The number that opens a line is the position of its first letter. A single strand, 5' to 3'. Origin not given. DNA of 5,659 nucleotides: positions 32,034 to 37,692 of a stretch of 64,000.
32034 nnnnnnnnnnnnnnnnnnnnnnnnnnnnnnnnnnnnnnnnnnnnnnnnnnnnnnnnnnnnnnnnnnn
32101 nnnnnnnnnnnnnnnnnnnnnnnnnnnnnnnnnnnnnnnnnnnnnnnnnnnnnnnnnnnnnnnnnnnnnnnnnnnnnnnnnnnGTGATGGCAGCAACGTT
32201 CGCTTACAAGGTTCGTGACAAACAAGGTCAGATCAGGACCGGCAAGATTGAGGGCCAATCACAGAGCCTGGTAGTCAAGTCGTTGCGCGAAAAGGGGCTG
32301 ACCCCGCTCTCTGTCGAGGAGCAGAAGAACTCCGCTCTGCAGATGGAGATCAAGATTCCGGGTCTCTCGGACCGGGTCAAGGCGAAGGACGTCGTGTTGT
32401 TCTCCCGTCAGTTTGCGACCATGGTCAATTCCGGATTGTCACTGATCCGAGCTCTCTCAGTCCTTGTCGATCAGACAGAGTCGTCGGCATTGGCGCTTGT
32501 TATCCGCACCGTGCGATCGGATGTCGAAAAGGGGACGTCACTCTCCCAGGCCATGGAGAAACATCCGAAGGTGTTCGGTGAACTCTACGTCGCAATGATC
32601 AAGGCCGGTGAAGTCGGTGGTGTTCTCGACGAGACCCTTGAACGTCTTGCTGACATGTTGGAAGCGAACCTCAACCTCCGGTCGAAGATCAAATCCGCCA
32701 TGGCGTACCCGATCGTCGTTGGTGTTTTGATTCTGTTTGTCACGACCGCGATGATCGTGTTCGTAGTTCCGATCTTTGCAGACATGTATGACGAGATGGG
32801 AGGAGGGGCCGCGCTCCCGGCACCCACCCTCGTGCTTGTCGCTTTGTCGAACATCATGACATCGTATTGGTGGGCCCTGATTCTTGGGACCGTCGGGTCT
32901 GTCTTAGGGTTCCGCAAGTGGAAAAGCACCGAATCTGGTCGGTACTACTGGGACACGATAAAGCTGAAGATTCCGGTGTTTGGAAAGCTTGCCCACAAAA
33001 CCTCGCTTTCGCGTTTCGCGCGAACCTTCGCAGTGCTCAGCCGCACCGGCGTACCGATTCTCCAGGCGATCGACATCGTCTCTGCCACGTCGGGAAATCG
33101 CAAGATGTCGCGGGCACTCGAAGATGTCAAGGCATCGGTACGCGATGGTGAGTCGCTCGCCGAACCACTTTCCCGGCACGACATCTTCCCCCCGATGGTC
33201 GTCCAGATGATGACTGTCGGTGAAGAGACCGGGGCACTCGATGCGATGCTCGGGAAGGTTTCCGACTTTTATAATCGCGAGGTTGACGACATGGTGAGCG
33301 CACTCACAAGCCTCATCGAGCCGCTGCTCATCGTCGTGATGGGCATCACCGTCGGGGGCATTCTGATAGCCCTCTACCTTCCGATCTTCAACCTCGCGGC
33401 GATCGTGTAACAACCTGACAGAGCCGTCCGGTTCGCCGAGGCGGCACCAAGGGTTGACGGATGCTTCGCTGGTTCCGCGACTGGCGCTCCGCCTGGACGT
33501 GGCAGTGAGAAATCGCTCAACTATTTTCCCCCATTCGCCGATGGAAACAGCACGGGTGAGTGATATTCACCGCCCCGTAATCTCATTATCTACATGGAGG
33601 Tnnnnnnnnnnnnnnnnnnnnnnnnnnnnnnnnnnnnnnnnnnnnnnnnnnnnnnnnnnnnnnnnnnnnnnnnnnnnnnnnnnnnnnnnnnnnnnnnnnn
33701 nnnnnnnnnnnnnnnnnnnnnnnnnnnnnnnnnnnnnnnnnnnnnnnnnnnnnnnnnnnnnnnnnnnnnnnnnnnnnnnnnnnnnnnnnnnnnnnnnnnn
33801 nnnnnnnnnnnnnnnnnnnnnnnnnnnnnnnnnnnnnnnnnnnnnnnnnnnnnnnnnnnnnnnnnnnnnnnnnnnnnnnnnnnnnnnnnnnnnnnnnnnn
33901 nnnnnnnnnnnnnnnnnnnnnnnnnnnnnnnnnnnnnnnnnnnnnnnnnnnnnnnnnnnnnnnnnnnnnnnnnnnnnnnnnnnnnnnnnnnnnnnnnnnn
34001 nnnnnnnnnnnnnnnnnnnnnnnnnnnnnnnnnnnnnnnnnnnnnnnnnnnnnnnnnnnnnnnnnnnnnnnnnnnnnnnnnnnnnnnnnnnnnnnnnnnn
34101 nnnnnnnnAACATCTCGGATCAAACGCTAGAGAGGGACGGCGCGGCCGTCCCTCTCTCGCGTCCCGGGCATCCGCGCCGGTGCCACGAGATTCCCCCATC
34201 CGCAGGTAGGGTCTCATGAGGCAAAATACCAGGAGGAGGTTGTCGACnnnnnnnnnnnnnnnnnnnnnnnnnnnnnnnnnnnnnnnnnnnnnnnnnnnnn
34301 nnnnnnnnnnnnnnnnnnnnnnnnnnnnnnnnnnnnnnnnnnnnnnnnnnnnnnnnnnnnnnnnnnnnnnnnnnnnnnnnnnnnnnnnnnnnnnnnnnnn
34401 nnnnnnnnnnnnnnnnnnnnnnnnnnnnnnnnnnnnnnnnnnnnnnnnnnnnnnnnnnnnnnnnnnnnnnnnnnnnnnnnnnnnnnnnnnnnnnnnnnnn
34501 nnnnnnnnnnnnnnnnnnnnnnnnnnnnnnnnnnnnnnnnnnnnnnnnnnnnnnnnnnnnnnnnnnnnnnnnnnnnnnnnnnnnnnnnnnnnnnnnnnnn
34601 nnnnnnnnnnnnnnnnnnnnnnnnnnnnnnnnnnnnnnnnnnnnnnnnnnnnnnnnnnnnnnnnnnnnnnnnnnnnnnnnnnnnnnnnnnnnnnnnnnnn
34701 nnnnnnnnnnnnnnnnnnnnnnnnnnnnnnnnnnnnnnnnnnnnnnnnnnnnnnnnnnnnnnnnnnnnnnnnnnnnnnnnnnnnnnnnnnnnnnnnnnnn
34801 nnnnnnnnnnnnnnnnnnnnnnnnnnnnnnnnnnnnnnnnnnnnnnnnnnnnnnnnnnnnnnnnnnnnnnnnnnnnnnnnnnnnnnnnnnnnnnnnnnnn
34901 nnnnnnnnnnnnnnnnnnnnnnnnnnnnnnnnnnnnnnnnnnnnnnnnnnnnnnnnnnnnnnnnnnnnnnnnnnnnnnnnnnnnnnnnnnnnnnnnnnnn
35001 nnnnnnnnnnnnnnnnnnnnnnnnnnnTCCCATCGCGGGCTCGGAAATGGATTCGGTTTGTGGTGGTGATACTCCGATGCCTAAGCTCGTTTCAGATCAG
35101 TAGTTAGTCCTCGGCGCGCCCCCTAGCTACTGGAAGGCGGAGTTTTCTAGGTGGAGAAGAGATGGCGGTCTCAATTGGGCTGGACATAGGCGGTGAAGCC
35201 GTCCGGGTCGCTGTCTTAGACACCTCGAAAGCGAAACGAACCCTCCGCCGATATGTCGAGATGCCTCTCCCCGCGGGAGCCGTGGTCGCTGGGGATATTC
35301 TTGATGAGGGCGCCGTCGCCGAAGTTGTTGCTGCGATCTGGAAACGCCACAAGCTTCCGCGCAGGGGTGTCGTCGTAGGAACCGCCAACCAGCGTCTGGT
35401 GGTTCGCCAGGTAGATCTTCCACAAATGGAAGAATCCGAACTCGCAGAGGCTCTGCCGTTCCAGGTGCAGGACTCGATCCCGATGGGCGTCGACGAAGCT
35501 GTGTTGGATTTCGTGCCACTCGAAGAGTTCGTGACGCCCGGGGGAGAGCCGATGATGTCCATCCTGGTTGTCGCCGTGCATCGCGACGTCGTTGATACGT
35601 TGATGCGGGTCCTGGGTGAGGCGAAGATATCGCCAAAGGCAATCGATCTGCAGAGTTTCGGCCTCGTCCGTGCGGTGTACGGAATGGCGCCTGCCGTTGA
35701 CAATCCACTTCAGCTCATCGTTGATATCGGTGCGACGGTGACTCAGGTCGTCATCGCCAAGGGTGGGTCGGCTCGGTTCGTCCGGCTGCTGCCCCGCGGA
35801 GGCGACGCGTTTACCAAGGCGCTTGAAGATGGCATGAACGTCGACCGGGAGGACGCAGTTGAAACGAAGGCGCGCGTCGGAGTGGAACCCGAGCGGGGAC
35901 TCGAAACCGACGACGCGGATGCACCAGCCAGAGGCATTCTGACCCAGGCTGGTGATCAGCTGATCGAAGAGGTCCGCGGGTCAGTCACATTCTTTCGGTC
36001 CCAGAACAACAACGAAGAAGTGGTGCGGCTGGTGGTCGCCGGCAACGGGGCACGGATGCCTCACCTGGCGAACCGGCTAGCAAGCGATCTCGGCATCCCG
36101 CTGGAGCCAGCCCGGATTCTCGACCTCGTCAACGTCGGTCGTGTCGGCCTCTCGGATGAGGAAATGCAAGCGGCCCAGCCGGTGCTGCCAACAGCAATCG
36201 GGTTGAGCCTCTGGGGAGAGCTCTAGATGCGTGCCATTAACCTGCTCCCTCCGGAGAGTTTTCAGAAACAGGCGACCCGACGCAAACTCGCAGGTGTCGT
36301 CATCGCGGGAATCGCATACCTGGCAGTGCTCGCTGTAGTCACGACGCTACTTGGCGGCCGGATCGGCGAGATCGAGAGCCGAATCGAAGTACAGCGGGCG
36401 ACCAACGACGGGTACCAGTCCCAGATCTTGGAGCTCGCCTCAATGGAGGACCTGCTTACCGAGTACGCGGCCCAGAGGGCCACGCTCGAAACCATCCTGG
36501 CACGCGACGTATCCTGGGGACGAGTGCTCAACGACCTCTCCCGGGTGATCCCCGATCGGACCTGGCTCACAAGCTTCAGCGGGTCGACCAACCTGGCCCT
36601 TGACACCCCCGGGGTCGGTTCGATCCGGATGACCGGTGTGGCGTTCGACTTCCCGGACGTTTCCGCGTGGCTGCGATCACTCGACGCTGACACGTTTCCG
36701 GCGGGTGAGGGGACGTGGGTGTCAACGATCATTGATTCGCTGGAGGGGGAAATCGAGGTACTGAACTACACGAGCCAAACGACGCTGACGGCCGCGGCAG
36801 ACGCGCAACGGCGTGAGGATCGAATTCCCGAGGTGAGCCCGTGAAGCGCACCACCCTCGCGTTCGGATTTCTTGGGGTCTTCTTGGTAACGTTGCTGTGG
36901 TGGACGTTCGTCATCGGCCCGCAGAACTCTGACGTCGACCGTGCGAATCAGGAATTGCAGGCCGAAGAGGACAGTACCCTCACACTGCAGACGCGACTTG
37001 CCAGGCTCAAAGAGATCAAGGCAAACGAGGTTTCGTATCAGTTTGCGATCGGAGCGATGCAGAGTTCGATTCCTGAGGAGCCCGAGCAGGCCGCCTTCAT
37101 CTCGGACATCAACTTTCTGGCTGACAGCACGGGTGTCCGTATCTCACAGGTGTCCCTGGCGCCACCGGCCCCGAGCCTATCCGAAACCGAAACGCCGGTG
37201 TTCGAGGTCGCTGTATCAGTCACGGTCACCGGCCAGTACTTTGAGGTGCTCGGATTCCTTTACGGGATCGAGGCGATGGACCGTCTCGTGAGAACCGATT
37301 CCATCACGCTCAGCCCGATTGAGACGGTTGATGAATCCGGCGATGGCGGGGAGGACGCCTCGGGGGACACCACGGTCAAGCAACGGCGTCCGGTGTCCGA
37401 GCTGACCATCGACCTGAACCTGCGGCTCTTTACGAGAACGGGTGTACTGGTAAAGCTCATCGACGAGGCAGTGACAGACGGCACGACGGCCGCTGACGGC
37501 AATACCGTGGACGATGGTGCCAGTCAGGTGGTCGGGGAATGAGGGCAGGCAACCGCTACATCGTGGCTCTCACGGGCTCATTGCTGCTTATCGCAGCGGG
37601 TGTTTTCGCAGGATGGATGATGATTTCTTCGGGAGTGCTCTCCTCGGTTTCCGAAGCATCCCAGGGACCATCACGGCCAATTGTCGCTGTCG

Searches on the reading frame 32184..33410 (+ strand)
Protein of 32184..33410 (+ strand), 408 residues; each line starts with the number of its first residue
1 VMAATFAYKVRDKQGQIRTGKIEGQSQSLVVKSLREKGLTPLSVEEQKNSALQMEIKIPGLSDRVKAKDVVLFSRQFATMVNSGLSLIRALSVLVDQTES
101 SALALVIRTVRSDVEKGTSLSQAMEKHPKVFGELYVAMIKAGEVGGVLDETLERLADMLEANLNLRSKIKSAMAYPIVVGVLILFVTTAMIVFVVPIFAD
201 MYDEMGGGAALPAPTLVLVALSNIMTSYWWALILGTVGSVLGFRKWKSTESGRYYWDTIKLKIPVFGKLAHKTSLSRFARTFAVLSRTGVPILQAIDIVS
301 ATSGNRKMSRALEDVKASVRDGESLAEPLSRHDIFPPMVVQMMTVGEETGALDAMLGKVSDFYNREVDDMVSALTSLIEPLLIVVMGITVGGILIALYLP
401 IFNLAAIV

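Call 6: search_protein_families(library=pfam, proteins=[window:32184-33410:+], max_evalue=0.01)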
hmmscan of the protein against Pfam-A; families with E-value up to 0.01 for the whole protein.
window:32184-33410:+ (408 aa): 1 family
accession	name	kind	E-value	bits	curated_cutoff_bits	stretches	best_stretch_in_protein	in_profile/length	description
PF00482.28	T2SSF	-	7.4e-69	229.9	25.2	2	73-196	1-125/125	Type II secretion system (T2SS), protein F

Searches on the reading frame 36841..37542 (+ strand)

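Call 6: search_protein_families(library=pfam, proteins=[window:36841-37542:+], max_evalue=0.01)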
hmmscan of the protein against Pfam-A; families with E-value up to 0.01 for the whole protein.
window:36841-37542:+ (233 aa): 3 families
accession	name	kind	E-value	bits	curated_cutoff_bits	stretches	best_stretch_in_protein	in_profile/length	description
PF04350.18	PilO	-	3.6e-11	43.8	22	1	36-163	5-127/145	Pilus assembly protein, PilO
PF10741.14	T2SSM_b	-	8.5e-05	22.8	21.7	1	84-170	17-97/111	Type II secretion system (T2SS), protein M subtype b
PF04612.17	T2SSM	-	0.00052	20.7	27.8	1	9-105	20-117/160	Type II secretion system (T2SS), protein M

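Call 66: search_protein_families(library=ncbifam, proteins=[window:36841-37542:+], max_evalue=0.001)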
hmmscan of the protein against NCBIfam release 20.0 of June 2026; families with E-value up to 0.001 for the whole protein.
window:36841-37542:+ (233 aa): 1 family
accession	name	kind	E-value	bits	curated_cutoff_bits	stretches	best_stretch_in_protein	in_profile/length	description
NF040576.1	T2SS_GspM_XpsM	equivalog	5.3e-09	36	60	1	6-194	3-174/180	type II secretion system protein GspM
